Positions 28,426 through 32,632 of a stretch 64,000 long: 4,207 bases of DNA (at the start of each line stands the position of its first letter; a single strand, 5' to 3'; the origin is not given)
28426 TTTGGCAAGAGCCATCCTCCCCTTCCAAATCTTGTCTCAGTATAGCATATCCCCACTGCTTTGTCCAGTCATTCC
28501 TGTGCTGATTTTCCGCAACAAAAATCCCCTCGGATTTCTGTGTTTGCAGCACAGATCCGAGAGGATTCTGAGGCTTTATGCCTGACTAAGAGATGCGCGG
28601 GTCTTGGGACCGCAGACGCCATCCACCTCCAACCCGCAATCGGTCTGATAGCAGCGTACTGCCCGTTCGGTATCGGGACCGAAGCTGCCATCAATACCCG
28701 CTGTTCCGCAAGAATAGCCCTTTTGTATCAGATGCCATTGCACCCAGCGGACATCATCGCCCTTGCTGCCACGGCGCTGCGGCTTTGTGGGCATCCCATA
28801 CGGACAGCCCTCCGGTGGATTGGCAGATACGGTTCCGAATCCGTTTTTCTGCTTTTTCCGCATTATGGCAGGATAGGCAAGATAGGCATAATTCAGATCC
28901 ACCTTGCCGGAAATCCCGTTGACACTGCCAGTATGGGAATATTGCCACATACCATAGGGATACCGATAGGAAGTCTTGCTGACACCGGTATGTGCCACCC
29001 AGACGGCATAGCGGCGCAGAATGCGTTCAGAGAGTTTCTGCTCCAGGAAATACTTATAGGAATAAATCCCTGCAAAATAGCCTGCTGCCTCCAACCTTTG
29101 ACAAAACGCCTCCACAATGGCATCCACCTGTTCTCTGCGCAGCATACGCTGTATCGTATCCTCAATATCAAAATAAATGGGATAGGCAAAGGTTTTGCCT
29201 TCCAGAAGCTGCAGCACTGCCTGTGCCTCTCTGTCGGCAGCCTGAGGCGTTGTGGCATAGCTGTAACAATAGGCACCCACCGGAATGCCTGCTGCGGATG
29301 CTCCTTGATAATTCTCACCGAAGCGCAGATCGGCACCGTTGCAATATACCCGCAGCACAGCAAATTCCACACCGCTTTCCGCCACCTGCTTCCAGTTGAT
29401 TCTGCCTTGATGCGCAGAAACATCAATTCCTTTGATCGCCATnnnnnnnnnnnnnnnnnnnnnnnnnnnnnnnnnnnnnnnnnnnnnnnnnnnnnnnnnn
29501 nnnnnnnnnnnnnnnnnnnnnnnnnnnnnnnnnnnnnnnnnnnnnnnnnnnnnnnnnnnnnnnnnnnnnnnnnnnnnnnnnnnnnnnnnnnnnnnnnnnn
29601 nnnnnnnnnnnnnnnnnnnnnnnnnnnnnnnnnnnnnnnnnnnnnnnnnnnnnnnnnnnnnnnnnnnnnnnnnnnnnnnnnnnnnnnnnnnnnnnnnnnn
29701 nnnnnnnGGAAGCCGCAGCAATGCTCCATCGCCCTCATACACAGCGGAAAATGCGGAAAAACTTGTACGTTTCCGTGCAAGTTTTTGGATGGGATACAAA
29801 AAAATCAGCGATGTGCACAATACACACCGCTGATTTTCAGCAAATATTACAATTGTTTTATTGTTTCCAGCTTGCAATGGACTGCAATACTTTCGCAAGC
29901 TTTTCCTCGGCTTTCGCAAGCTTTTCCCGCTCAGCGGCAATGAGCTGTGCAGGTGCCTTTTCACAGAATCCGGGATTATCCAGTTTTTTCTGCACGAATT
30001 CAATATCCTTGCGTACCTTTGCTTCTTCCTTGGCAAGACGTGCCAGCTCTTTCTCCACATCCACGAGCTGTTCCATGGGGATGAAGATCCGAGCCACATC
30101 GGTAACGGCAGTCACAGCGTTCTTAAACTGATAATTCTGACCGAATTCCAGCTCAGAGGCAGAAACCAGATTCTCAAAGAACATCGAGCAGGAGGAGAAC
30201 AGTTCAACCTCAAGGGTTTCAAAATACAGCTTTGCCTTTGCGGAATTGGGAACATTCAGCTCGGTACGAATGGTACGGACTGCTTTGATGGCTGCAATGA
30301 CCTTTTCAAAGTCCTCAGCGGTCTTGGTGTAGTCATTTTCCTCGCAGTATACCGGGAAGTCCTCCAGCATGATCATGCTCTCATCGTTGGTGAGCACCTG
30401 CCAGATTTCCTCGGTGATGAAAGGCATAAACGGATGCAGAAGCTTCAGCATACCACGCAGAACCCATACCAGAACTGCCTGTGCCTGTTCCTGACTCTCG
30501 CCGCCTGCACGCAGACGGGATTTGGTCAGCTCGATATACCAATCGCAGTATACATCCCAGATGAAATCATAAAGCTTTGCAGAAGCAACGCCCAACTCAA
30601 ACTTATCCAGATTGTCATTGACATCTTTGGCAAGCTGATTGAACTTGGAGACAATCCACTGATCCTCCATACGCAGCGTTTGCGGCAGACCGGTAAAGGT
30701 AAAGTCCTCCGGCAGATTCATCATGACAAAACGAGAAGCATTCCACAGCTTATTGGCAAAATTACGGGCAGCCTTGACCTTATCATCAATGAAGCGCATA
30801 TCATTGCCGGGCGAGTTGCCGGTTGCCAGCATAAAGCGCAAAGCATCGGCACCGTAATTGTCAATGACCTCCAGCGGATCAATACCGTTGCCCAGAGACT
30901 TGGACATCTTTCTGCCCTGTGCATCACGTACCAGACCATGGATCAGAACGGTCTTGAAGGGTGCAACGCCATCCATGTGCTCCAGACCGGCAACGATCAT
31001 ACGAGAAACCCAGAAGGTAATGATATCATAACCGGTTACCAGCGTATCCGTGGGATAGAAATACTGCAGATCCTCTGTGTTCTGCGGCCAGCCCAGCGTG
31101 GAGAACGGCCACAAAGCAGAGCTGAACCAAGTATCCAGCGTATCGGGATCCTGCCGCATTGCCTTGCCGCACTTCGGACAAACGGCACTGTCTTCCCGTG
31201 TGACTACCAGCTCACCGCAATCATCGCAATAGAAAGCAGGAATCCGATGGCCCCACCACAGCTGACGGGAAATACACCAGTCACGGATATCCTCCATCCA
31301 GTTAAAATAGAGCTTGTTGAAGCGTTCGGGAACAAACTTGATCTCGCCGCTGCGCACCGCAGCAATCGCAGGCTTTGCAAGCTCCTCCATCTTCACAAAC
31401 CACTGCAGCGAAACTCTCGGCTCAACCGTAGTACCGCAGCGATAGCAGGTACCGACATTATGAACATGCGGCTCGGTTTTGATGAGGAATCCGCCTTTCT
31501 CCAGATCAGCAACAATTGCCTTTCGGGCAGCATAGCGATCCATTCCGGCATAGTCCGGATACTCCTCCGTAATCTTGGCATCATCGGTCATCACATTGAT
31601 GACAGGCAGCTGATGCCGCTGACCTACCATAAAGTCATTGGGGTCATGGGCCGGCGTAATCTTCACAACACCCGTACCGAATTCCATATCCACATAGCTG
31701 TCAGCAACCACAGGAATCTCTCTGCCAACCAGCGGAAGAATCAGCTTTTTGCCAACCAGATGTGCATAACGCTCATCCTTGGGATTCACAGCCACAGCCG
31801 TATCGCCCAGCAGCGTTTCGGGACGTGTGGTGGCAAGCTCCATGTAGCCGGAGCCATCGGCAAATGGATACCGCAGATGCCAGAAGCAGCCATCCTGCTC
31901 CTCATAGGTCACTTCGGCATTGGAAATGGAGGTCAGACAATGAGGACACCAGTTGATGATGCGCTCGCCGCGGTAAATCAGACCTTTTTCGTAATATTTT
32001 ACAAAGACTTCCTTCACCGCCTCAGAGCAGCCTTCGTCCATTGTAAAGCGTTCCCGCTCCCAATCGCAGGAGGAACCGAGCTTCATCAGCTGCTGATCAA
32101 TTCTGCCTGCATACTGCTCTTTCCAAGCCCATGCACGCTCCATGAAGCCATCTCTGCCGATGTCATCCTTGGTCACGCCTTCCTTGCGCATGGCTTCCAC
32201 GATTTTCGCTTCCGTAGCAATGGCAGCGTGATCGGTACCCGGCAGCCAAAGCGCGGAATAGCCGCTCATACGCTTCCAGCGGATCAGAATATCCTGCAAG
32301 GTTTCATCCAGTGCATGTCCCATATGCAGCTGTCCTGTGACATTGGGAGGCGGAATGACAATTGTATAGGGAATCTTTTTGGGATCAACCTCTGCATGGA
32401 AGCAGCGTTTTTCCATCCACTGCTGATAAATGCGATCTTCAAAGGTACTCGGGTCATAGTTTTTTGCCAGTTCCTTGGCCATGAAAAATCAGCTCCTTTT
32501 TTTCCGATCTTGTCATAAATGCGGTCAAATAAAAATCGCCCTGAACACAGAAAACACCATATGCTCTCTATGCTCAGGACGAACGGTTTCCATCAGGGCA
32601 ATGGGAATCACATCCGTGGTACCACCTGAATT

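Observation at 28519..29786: Stand-alone holin + GH25 endolysin transcription unit embedded between valS and a GH3 gene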

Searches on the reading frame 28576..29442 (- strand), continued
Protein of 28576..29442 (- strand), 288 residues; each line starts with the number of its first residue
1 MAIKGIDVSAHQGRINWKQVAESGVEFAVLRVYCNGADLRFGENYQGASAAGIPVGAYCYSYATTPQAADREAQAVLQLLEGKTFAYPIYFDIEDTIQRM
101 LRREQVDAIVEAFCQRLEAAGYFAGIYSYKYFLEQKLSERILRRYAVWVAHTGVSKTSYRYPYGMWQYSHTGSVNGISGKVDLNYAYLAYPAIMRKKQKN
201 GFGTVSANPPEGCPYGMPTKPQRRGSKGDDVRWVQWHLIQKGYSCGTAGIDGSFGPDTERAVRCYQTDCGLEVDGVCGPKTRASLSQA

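Call 82: search_solved_structures(query=window:28576-29442:-, max_evalue=0.00001, show_alignments=1)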
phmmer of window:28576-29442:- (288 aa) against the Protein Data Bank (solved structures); distinct sequences matched with E-value up to 0.00001: 15.
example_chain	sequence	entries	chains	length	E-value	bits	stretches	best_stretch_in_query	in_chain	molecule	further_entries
2ww5_A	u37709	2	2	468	6.4e-20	74.9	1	4-185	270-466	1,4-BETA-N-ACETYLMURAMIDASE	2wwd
2wwc_A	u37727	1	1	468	1.6e-19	73.5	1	4-185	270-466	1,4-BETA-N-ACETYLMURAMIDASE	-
4kru_A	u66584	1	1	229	1.3e-15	60.8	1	3-184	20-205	Autolytic lysozyme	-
4krt_A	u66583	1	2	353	4.2e-15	59.1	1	3-184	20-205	Autolytic lysozyme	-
1jfx_A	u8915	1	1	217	6.8e-13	51.8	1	3-75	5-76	1,4-beta-N-Acetylmuramidase M1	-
5a6s_A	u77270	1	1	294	9.3e-12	48.1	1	7-186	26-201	ENDOLYSIN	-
3hmc_A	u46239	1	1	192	5.6e-10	42.2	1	6-185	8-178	Putative prophage LambdaBa04, glycosyl hydrolase, family 25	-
2wag_A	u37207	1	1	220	1.7e-09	40.7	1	3-187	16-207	LYSOZYME, PUTATIVE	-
4jz5_A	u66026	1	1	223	2e-07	33.8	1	4-185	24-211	Gp26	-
6tci_A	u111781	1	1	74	1.7e-06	30.8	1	223-286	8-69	Spore cortex-lytic enzyme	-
5tv7_A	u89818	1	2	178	1.8e-06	30.7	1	218-285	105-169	Putative peptidoglycan-binding/hydrolysing protein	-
4lpq_A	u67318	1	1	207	2.2e-06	30.4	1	218-286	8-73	ErfK/YbiS/YcfS/YnhG family protein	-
1lbu_A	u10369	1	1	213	6.3e-06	28.9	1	223-283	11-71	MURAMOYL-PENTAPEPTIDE CARBOXYPEPTIDASE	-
5nm7_G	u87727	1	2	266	7.2e-06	28.7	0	220-286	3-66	Peptidoglycan-binding domain 1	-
7rum_A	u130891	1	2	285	8.5e-06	28.5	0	223-284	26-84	Endolysin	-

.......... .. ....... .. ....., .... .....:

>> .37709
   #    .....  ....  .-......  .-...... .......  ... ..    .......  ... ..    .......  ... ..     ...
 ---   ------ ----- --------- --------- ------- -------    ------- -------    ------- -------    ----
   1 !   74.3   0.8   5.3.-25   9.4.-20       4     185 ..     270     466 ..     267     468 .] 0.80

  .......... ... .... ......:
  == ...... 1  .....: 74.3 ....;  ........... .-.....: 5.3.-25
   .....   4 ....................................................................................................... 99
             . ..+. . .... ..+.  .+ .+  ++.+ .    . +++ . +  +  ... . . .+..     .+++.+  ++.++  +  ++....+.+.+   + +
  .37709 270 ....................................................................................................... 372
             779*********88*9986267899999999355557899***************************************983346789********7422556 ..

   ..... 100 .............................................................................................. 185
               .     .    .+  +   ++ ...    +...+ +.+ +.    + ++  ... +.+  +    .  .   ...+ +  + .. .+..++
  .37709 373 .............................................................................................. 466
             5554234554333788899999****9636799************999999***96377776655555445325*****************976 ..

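Call 87: search_protein_families(library=ncbifam, proteins=[window:28576-29442:-], max_evalue=0.01)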
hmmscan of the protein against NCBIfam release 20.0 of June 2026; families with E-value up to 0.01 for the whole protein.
window:28576-29442:- (288 aa): 5 families
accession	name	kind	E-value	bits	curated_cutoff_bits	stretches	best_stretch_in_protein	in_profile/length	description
TIGR02869.1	spore_SleB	equivalog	2.3e-13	50.5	236.5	1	223-285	8-68/201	spore cortex-lytic enzyme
NF052336.1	PdgHdaseHSB100310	equivalog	6.7e-10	38.8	500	1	214-285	179-246/316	peptidoglycan hydrolase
NF052335.1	PdgHdaseHSB129560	equivalog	3e-08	33.4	500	1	212-285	192-261/330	peptidoglycan hydrolase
TIGR03979.1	His_Ser_Rich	equivalog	1.6e-05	24.9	121.65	1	229-285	132-186/190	His-Xaa-Ser repeat protein HxsA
NF052377.1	lmo1851_S41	exception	0.00053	18.8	725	1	214-285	376-445/468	lmo1851 family serine protease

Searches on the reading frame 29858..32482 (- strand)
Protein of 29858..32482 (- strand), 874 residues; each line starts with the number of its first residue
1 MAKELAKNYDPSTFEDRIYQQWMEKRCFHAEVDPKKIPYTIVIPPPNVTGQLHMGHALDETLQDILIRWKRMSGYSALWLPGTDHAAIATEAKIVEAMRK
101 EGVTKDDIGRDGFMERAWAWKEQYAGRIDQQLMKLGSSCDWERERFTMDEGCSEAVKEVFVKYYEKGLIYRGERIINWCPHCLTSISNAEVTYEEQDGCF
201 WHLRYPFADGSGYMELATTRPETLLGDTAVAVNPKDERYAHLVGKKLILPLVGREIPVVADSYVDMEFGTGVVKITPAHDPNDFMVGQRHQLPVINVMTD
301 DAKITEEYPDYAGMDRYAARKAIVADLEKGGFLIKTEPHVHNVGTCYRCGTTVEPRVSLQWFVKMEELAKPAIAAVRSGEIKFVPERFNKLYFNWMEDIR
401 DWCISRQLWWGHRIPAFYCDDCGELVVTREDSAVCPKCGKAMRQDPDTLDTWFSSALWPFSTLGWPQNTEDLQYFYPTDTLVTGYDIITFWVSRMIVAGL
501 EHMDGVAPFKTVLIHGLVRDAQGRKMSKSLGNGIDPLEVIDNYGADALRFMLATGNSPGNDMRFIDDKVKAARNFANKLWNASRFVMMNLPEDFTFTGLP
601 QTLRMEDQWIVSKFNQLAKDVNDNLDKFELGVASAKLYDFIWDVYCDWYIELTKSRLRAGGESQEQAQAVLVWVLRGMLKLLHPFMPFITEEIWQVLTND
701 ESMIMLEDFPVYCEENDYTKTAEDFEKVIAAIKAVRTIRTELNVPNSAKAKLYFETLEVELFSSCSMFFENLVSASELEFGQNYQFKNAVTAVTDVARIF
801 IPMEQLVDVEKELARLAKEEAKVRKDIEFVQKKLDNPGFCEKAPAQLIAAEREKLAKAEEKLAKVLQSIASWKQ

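Call 4: search_protein_families(library=pfam, proteins=[window:29858-32482:-], max_evalue=0.01)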
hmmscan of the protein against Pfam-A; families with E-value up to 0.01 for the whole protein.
window:29858-32482:- (874 aa): 9 families
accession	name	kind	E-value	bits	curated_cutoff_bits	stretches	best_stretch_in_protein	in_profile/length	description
PF00133.28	tRNA-synt_1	-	1.7e-144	482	22.7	1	18-563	2-412/414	tRNA synthetases class I (I, L, M and V)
PF08264.19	Anticodon_1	-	2.5e-43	147.9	25.1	1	607-752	1-146/148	Anticodon-binding domain of tRNA ligase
PF09334.17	tRNA-synt_1g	-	2.3e-25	89.6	20.1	3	483-576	288-380/391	tRNA synthetases class I (M)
PF10458.14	Val_tRNA-synt_C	-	1.9e-16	60.5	25.9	1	808-870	1-63/66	Valyl tRNA synthetase tRNA binding arm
PF13603.12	tRNA-synt_1_2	-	4.9e-11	42.9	25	1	243-303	85-145/185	Leucyl-tRNA synthetase, editing domain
PF01406.26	tRNA-synt_1e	-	1.5e-05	25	27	1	514-556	242-284/301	tRNA synthetases class I (C) catalytic domain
PF19134.6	DUF5817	-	0.0066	16.8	31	0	419-443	6-32/57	Domain of unknown function (DUF5817)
PF12773.13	DZR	-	0.0078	16.8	27.3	0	416-442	12-34/45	Double zinc ribbon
PF21349.2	RUBY_RBDX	-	0.0081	16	26.5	0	418-439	2-23/30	Rubrerythrin, rubredoxin-like domain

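Call 78: list_cluster_members(proteins=[window:29858-32482:-, window:37585-39405:+, window:22604-24259:-, window:15634-16602:+, window:13094-14377:+])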
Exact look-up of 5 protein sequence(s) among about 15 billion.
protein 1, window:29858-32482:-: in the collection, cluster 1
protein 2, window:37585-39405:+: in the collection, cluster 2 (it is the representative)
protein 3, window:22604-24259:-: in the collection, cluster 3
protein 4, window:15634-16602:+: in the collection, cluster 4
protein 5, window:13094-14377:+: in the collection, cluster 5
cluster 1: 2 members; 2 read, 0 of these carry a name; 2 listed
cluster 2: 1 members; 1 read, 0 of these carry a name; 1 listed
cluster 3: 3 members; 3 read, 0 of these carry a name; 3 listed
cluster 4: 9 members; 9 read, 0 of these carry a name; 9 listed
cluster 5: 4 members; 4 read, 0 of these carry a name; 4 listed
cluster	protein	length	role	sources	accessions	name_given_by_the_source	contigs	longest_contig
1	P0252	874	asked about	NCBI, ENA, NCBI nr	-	-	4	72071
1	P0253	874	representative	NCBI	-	-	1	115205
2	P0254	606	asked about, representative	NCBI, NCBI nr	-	-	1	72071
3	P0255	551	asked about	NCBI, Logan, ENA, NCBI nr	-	-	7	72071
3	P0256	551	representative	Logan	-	-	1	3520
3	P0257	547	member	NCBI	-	-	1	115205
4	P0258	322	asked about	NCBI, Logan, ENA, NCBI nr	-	-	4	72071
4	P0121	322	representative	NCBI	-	-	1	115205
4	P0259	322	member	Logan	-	-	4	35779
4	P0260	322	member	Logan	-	-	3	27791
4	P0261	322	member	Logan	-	-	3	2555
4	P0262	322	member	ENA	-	-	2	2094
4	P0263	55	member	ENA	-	-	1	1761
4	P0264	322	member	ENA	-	-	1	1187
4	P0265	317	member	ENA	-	-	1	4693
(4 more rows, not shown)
